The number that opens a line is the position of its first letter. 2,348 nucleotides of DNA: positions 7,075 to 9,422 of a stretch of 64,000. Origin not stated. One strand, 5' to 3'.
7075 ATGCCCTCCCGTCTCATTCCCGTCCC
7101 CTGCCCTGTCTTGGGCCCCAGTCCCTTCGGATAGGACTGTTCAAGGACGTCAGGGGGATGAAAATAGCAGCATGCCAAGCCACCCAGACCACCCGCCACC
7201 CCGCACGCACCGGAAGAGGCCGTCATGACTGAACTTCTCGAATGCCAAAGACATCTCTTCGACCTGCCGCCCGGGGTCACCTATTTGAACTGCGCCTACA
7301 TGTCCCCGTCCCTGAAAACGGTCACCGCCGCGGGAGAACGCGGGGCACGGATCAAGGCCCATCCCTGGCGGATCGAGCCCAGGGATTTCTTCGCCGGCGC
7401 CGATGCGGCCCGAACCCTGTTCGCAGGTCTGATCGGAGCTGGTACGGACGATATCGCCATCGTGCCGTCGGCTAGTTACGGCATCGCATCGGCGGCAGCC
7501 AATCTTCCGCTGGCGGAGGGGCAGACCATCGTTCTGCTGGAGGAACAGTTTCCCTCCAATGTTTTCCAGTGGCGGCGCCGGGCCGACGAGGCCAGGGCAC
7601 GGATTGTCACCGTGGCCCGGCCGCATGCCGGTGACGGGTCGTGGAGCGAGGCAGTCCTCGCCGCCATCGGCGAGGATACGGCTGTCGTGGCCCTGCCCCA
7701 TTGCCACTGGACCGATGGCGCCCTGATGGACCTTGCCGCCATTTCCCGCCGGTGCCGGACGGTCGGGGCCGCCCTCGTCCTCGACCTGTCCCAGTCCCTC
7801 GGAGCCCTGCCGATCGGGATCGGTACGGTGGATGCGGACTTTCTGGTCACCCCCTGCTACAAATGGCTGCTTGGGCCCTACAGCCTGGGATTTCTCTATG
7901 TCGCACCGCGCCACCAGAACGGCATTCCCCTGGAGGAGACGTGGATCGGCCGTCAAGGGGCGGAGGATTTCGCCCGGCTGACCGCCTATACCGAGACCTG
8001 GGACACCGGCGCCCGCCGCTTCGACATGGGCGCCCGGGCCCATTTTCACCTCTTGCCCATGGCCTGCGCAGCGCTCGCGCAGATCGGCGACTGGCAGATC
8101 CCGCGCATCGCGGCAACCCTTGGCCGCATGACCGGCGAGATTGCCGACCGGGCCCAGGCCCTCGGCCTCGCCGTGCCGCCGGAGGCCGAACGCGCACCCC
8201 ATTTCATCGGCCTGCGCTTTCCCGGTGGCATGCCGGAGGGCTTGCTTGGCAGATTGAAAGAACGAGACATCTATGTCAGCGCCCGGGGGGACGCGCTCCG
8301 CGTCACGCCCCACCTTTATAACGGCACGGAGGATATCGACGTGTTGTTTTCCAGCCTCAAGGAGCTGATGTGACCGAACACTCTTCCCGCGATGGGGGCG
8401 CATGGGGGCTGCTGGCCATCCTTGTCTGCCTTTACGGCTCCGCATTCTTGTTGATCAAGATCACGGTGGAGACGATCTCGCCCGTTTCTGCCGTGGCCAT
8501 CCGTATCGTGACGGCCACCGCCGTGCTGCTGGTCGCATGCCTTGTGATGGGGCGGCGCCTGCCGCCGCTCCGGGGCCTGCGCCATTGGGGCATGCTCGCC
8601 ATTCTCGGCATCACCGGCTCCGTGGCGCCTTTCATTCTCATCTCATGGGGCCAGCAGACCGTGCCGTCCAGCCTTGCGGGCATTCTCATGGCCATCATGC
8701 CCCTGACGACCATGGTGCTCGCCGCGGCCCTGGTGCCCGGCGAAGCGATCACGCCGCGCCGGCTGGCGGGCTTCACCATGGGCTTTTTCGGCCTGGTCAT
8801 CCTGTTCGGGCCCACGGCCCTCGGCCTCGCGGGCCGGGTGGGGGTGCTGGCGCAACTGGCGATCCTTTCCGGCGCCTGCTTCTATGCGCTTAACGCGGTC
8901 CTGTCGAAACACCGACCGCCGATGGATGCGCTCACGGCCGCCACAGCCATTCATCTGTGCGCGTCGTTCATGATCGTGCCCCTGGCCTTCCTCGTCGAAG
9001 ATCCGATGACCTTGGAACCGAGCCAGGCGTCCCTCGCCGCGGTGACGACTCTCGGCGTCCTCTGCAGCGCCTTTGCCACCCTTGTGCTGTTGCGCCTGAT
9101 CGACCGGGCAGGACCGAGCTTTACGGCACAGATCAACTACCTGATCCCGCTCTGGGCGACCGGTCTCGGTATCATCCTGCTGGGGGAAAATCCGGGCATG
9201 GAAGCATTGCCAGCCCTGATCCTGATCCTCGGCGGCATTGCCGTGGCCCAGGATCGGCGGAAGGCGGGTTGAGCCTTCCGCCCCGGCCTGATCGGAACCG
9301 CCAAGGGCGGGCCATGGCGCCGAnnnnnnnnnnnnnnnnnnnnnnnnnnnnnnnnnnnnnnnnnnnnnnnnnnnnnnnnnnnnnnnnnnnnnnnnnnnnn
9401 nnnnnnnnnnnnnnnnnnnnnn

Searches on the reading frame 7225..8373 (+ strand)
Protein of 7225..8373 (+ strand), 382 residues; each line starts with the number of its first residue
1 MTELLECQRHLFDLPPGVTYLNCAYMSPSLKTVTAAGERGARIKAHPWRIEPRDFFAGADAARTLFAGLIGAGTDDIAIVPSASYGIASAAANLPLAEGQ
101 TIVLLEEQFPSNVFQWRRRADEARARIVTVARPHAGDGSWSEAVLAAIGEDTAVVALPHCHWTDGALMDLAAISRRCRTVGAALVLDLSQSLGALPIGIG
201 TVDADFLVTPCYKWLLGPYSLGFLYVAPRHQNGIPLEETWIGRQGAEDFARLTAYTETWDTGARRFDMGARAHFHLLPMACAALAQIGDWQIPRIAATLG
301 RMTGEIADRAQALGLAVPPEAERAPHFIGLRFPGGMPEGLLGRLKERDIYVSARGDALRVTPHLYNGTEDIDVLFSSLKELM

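Call 58: search_protein_families(library=pfam, proteins=[window:7225-8373:+], max_evalue=0.00001)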
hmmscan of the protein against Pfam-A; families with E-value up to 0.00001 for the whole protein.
window:7225-8373:+ (382 aa): 1 family
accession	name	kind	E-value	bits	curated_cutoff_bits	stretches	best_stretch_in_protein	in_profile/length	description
PF00266.25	Aminotran_5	-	2.1e-24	86.6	21.5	1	58-356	44-339/371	Aminotransferase class-V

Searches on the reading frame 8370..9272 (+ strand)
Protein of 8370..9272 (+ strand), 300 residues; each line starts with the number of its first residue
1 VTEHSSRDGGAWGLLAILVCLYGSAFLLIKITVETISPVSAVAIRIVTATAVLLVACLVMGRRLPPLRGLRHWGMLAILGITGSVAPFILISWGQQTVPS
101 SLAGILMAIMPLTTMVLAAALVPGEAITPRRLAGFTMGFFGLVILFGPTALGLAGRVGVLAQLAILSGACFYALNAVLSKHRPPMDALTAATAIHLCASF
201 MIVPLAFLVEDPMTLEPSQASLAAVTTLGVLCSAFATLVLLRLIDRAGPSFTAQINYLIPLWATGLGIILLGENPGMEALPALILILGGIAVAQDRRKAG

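Call 58: search_protein_families(library=pfam, proteins=[window:8370-9272:+], max_evalue=0.00001)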
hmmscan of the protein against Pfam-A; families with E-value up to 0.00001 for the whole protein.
window:8370-9272:+ (300 aa): 1 family
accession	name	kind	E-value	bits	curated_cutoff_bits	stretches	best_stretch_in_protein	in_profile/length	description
PF00892.27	EamA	-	2.6e-32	112.4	28.2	2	13-146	4-134/135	EamA-like transporter family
